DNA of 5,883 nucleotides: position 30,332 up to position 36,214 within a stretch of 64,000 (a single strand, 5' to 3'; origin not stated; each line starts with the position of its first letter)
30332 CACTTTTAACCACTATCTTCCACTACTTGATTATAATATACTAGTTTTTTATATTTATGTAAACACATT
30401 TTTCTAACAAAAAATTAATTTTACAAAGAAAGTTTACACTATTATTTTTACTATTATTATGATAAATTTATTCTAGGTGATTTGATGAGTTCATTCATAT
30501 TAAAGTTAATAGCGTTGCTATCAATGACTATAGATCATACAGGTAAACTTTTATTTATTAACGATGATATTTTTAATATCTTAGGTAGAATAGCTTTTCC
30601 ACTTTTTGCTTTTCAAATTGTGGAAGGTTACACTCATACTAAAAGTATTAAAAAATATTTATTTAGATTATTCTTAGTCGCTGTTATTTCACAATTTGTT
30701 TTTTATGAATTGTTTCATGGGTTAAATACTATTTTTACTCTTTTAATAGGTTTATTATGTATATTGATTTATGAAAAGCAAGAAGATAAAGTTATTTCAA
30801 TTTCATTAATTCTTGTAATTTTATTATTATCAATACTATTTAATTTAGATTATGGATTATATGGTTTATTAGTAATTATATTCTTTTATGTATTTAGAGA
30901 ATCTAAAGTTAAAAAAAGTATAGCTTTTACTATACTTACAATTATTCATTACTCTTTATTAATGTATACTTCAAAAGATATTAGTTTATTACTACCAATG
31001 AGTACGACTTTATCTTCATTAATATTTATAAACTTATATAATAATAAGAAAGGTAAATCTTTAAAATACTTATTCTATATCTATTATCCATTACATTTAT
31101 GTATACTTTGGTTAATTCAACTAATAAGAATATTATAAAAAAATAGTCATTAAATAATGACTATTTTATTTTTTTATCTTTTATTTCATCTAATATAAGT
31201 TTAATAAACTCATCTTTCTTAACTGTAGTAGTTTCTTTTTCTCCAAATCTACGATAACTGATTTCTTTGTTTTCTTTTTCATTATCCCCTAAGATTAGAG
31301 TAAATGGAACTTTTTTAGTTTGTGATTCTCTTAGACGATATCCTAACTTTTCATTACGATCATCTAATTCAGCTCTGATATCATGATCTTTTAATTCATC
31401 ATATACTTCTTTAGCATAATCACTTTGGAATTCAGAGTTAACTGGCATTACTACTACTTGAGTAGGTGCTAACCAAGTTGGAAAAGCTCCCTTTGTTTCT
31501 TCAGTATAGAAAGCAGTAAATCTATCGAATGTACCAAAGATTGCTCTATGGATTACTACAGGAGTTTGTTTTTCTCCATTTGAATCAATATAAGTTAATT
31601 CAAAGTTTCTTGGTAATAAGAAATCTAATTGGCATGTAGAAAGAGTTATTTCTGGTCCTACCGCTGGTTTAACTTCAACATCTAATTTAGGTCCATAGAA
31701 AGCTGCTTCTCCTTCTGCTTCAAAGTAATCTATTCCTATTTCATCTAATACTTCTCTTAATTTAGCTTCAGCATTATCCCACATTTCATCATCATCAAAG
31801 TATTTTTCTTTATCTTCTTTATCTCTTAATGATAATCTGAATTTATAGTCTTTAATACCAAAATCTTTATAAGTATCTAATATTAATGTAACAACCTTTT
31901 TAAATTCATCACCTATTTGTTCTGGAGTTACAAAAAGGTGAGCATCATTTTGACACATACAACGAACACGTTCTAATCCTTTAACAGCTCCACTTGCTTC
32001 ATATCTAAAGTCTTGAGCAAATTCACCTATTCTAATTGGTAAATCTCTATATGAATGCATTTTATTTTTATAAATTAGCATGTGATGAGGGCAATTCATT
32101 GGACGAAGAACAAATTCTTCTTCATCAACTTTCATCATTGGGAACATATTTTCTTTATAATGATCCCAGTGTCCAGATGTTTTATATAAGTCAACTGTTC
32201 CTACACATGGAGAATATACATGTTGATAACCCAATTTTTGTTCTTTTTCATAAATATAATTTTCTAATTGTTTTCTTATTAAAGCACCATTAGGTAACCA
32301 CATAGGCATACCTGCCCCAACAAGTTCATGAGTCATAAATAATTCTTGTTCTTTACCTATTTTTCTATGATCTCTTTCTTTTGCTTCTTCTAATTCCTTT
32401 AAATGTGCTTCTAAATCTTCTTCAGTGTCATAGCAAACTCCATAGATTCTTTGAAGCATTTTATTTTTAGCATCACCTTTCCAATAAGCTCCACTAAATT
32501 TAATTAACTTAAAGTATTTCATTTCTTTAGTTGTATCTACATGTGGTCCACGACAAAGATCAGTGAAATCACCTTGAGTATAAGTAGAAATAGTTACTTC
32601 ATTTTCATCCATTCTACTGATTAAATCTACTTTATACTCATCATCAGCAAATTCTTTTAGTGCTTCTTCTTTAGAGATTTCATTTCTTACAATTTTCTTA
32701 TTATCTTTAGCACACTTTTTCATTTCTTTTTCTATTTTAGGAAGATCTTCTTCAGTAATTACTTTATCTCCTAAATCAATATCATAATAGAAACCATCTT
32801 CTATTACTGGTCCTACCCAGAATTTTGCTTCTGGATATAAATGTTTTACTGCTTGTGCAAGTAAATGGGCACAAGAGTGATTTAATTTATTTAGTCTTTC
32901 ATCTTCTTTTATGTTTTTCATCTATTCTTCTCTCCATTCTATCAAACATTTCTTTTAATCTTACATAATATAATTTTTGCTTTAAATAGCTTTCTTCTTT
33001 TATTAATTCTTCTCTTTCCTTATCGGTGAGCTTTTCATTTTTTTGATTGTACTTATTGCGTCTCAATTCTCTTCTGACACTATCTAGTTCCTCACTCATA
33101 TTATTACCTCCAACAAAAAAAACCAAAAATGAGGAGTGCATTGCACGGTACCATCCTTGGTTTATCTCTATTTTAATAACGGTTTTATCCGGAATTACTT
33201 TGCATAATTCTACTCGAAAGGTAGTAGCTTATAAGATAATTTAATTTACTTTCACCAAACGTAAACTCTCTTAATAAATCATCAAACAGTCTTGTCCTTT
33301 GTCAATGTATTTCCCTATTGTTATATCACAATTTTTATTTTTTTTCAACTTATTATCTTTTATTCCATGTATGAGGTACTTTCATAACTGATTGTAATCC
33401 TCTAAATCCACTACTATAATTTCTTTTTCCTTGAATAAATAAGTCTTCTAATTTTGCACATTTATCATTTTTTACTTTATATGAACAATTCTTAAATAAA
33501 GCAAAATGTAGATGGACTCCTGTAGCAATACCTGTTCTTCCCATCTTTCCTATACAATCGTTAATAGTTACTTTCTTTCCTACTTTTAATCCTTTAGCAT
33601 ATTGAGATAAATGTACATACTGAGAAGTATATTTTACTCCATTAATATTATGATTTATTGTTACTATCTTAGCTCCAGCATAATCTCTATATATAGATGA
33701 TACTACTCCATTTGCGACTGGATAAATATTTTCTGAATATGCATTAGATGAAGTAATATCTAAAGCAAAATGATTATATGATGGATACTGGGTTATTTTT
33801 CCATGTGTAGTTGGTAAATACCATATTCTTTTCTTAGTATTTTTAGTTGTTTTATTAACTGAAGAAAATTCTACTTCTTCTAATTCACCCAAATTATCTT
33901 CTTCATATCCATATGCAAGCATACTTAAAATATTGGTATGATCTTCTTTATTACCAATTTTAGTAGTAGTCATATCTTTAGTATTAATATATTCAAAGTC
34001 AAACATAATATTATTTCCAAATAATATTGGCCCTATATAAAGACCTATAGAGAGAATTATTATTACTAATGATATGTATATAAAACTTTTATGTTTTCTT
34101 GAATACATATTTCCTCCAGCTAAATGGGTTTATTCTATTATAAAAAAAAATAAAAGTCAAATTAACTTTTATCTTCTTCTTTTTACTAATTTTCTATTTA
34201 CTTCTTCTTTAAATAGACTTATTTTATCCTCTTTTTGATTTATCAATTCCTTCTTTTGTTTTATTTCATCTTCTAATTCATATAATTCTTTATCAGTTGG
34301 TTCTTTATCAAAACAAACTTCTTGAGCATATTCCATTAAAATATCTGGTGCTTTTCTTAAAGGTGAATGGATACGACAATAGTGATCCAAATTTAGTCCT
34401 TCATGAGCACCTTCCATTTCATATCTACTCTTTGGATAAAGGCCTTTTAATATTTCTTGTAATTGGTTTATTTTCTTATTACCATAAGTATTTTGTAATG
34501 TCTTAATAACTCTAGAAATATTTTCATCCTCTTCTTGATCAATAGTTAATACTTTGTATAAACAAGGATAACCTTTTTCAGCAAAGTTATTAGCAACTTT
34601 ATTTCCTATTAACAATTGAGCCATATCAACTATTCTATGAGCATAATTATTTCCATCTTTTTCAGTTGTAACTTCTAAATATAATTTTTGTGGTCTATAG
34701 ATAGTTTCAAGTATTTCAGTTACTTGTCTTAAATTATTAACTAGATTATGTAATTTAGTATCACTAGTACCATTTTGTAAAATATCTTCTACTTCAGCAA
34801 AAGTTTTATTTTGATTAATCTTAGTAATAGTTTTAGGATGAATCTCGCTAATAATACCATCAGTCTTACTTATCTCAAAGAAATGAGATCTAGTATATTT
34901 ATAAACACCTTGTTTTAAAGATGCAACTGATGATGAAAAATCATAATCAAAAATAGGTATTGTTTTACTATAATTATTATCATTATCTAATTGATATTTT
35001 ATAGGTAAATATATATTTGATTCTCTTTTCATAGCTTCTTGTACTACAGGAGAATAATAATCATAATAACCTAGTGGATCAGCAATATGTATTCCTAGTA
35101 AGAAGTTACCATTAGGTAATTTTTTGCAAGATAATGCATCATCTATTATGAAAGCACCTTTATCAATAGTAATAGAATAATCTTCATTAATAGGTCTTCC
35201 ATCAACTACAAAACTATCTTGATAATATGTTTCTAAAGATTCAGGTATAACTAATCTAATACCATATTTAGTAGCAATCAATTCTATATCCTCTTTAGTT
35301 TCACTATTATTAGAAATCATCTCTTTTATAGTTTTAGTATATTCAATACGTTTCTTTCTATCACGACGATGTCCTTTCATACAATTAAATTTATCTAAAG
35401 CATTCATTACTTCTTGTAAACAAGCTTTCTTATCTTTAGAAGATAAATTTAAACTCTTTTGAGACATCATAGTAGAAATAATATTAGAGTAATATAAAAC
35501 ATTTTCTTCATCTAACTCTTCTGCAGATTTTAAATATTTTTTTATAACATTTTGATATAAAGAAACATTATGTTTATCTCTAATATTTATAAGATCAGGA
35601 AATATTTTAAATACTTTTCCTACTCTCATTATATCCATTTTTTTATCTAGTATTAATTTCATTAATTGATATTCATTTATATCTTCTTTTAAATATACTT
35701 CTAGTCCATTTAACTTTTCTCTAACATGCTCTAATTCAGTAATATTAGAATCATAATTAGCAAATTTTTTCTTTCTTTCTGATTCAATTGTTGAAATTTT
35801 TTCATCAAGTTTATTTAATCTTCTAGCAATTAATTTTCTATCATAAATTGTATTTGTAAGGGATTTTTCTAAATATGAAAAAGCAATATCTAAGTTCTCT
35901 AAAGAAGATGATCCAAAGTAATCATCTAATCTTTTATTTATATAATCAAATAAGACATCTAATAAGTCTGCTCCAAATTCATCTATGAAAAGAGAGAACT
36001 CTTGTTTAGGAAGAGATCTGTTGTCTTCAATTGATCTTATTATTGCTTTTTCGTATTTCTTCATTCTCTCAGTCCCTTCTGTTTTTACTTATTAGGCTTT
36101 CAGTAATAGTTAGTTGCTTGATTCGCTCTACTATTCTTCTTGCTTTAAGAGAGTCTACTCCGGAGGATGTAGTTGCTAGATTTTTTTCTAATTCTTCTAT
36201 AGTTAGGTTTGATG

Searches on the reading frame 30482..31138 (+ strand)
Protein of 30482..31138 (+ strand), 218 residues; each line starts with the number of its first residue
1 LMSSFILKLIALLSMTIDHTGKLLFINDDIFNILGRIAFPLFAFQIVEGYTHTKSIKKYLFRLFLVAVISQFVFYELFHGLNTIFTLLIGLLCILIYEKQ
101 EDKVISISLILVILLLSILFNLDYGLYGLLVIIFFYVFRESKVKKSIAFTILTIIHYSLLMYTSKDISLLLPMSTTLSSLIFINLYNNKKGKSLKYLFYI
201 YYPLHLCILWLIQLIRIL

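Call 9: search_protein_families(library=pfam, max_evalue=0.001, proteins=[window:30482-31138:+])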
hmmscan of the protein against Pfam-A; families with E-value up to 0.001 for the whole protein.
window:30482-31138:+ (218 aa): 1 family
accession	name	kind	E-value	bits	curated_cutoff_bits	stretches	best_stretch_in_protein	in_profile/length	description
PF05857.17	TraX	-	3.7e-47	161.5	25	1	6-212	4-216/217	TraX protein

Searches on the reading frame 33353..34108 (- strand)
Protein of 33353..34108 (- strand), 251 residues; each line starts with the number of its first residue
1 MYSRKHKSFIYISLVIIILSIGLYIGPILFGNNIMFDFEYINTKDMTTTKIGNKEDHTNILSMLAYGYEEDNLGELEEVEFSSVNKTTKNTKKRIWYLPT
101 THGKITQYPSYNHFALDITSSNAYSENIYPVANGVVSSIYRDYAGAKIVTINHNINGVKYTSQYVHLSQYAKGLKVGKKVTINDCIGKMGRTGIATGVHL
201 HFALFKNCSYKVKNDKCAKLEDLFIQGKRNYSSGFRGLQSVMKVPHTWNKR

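Call 10: search_protein_families(library=pfam, max_evalue=0.001, proteins=[window:33353-34108:-])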
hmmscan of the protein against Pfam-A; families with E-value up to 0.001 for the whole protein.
window:33353-34108:- (251 aa): 1 family
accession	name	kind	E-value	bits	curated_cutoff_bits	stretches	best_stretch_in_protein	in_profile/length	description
PF01551.29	Peptidase_M23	-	2e-14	54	28.7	1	115-208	5-91/96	Peptidase family M23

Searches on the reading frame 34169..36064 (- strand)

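Call 10: search_protein_families(library=pfam, max_evalue=0.001, proteins=[window:34169-36064:-])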
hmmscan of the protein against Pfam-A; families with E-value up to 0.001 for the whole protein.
window:34169-36064:- (631 aa): 1 family
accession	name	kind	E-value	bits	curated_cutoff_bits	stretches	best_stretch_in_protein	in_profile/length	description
PF00773.25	RNB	-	3.8e-28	99.2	29.3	1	304-578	17-317/326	RNB domain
